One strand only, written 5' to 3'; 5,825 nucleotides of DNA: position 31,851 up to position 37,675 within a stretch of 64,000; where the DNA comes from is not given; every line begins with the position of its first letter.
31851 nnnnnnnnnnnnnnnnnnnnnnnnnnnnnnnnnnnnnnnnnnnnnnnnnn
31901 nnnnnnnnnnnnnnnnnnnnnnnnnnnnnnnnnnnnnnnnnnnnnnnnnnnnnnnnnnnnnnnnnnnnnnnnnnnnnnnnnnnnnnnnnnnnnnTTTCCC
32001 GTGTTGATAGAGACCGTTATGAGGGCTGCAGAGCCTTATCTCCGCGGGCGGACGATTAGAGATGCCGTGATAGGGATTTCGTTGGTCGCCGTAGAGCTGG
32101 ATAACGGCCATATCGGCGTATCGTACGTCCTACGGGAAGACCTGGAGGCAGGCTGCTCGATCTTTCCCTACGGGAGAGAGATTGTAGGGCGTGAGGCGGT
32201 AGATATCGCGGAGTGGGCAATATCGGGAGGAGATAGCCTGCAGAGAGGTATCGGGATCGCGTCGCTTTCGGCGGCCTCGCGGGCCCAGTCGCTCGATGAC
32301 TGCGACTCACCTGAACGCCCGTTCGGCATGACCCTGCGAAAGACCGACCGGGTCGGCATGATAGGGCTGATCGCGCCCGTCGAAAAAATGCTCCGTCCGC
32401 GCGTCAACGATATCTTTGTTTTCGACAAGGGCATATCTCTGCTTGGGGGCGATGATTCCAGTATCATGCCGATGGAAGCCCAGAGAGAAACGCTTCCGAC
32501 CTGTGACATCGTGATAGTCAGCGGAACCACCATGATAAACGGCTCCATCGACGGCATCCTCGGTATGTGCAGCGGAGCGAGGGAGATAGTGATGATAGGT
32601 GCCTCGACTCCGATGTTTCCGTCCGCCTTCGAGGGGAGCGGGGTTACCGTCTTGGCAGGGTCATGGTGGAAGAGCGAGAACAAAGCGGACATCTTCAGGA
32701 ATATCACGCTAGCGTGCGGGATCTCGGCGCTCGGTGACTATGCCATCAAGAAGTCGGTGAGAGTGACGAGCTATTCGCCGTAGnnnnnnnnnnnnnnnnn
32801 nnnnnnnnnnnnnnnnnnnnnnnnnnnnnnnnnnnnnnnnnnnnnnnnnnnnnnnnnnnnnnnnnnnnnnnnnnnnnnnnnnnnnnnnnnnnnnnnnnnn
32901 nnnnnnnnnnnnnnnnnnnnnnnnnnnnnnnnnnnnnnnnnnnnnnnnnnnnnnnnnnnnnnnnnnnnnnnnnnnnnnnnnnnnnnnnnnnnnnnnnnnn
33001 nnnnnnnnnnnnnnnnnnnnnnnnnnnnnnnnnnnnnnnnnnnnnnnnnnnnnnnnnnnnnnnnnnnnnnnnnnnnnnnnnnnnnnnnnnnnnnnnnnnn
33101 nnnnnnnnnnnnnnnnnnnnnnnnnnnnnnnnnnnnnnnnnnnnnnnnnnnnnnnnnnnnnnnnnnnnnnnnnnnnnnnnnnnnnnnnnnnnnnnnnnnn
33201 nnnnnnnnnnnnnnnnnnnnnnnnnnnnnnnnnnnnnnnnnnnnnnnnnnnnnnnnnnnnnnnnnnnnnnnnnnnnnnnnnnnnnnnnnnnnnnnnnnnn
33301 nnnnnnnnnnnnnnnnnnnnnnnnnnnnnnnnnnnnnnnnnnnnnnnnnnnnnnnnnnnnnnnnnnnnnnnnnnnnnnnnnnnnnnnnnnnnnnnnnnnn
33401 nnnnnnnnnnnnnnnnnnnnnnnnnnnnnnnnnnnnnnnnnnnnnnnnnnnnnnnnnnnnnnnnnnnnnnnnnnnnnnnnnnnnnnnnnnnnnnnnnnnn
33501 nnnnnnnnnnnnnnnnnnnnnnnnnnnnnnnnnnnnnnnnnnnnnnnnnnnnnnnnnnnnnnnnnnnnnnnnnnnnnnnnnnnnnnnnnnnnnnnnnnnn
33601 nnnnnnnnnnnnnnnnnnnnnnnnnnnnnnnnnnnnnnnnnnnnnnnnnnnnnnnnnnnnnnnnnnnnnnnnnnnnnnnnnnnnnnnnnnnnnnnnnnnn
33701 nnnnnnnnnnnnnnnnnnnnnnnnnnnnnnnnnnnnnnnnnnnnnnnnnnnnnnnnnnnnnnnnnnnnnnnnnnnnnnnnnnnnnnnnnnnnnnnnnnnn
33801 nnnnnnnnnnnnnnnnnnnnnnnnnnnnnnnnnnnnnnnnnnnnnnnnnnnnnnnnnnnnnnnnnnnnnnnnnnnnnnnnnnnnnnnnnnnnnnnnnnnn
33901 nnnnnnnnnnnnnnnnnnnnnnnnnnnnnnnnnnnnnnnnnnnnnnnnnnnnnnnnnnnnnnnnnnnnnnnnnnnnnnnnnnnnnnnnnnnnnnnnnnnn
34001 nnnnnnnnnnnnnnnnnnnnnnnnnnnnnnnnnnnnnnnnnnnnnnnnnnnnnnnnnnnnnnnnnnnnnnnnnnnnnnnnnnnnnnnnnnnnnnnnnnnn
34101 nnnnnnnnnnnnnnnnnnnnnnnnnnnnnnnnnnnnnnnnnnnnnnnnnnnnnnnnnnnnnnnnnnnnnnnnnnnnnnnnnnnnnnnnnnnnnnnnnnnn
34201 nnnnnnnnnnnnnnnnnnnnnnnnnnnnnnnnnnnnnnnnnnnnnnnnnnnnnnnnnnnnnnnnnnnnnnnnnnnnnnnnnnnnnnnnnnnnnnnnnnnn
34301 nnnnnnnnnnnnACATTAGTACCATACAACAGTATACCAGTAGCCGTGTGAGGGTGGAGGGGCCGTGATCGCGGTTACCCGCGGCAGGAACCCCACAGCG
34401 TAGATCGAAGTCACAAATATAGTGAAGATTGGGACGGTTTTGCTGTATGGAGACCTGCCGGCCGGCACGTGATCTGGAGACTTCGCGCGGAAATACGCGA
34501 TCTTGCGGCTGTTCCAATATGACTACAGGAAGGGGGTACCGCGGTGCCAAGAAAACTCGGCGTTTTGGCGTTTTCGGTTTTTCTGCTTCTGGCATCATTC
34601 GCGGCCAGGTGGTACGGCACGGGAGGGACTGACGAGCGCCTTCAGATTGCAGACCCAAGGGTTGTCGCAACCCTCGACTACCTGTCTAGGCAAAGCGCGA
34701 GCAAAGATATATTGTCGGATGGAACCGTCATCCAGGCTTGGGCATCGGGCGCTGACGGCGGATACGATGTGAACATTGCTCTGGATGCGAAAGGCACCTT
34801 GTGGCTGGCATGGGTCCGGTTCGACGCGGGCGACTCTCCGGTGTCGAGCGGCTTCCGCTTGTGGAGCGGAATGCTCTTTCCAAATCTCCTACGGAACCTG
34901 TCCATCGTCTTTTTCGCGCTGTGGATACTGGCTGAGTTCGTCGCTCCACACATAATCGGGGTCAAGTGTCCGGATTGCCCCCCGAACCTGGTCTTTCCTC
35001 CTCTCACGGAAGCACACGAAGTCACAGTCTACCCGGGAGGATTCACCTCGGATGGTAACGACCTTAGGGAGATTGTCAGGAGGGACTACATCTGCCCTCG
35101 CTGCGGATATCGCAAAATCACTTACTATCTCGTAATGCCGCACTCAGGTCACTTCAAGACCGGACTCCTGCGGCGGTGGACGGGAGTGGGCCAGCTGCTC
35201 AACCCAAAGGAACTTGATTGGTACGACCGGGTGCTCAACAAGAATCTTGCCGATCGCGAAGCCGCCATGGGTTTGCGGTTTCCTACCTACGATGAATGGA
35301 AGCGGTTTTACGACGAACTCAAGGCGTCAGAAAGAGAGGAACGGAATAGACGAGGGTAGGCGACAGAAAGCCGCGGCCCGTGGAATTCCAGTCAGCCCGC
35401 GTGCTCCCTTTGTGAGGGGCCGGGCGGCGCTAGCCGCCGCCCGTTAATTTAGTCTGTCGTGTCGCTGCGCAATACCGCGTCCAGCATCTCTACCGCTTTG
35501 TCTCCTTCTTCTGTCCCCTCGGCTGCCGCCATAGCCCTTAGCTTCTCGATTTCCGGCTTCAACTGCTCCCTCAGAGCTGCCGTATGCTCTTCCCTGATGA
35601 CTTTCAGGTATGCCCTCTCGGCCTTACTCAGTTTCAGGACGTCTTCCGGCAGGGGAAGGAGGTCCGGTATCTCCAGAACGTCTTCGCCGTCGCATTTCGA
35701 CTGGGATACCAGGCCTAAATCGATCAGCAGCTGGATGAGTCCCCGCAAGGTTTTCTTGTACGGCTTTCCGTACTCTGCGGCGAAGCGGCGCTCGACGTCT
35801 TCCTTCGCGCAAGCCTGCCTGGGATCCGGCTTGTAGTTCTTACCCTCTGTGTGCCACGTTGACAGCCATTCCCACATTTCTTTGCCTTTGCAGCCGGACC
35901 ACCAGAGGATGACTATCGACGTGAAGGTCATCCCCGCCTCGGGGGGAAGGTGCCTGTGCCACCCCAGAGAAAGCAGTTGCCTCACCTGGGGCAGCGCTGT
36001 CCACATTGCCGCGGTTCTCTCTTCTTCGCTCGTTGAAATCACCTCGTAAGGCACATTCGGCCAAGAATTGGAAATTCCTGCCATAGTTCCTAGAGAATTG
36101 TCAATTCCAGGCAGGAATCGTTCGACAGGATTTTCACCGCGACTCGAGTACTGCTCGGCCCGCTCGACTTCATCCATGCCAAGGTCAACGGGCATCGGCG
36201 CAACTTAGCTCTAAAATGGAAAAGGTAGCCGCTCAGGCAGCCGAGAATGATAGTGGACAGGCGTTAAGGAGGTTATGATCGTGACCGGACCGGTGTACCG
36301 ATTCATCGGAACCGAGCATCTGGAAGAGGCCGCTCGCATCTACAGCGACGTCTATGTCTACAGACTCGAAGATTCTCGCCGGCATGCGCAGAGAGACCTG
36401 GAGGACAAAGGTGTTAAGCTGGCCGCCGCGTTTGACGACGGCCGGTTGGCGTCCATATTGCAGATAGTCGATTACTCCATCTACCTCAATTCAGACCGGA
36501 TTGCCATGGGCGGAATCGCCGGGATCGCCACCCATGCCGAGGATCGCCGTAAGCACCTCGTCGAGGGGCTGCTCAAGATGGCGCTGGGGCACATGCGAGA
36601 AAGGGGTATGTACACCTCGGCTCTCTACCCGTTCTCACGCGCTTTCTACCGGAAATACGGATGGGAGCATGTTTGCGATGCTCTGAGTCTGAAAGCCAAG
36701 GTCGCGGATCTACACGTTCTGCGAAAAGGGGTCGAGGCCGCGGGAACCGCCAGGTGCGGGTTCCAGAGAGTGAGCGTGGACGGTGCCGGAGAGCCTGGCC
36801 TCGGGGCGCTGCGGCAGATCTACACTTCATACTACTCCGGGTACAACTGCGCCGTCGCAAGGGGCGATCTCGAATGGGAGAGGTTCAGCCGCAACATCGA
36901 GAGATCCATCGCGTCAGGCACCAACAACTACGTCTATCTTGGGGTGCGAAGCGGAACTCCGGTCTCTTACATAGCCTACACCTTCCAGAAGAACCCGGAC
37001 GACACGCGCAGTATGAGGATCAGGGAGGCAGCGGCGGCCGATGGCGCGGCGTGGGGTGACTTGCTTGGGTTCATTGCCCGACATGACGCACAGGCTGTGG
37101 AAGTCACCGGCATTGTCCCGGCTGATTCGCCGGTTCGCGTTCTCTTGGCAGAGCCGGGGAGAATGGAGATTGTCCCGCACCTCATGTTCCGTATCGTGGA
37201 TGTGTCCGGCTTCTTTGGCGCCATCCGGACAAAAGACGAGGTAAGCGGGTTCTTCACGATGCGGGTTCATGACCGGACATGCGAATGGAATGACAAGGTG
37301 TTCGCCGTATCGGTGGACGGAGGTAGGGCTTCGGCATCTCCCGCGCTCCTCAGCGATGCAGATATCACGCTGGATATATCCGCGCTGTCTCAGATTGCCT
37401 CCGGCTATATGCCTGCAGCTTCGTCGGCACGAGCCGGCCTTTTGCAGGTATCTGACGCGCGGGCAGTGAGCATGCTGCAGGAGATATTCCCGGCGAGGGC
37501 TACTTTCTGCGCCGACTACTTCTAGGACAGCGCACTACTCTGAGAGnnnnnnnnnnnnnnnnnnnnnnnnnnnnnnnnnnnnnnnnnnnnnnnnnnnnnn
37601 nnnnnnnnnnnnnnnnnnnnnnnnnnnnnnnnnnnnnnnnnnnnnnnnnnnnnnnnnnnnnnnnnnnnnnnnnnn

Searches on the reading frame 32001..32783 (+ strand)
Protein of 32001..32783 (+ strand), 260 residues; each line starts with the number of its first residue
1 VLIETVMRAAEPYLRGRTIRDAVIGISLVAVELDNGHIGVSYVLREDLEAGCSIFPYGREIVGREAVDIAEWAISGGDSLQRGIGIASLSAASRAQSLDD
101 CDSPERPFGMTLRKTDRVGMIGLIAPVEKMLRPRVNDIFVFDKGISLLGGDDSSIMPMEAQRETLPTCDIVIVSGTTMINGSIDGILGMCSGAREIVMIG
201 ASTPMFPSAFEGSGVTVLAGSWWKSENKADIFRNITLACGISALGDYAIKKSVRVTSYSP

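Call 50: search_protein_families(library=pfam, proteins=[window:32001-32783:+], max_evalue=0.000001)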
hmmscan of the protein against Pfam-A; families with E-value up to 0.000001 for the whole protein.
window:32001-32783:+ (260 aa): 2 families
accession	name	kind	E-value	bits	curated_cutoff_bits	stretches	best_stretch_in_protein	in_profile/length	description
PF04016.18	DUF364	-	1.5e-29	102.9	23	1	110-252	6-145/147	Putative heavy-metal chelation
PF13938.11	DUF4213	-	3.4e-14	53.3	23.5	1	9-92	3-74/75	Putative heavy-metal chelation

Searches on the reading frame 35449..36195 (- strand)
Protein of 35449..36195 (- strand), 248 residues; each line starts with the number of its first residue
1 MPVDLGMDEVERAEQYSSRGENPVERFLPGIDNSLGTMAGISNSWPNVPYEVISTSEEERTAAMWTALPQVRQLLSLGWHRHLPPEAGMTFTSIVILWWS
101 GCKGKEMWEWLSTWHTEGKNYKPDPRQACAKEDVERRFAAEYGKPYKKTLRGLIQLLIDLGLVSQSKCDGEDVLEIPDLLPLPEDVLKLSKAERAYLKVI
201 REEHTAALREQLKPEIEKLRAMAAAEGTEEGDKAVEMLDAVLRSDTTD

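Call 50: search_protein_families(library=pfam, proteins=[window:35449-36195:-], max_evalue=0.000001)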
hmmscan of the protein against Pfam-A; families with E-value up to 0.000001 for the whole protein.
window:35449-36195:- (248 aa): 1 family
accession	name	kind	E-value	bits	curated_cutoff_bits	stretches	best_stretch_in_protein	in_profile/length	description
PF19508.4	DUF6042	-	1.4e-16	61.3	26.8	1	75-205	8-133/219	Family of unknown function (DUF6042)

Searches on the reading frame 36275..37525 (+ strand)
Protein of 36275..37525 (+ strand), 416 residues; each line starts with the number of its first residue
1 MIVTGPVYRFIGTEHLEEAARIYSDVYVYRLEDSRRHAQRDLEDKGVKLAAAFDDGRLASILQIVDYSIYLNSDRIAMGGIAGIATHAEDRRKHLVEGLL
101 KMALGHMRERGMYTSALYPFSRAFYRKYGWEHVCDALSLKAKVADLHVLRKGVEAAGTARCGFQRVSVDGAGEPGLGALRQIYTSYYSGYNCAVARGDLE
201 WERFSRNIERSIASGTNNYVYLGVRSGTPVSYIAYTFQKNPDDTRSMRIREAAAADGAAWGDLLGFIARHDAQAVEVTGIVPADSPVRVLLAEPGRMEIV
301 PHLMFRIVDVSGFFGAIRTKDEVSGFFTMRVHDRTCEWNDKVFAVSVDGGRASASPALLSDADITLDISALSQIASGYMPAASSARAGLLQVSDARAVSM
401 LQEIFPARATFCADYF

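Call 51: search_protein_families(library=pfam, proteins=[window:36275-37525:+], max_evalue=0.000001)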
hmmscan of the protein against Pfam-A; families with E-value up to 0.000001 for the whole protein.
window:36275-37525:+ (416 aa): 3 families
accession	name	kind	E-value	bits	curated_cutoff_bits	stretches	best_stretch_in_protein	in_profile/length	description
PF13527.13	Acetyltransf_9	-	1.2e-26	93.6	25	1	8-132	2-126/127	Acetyltransferase (GNAT) domain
PF13530.11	SCP2_2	-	2.3e-17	63.9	23.2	1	312-412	3-104/105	Sterol carrier protein domain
PF17668.7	Acetyltransf_17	-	7.2e-17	62.5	25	1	193-307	2-114/114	Acetyltransferase (GNAT) domain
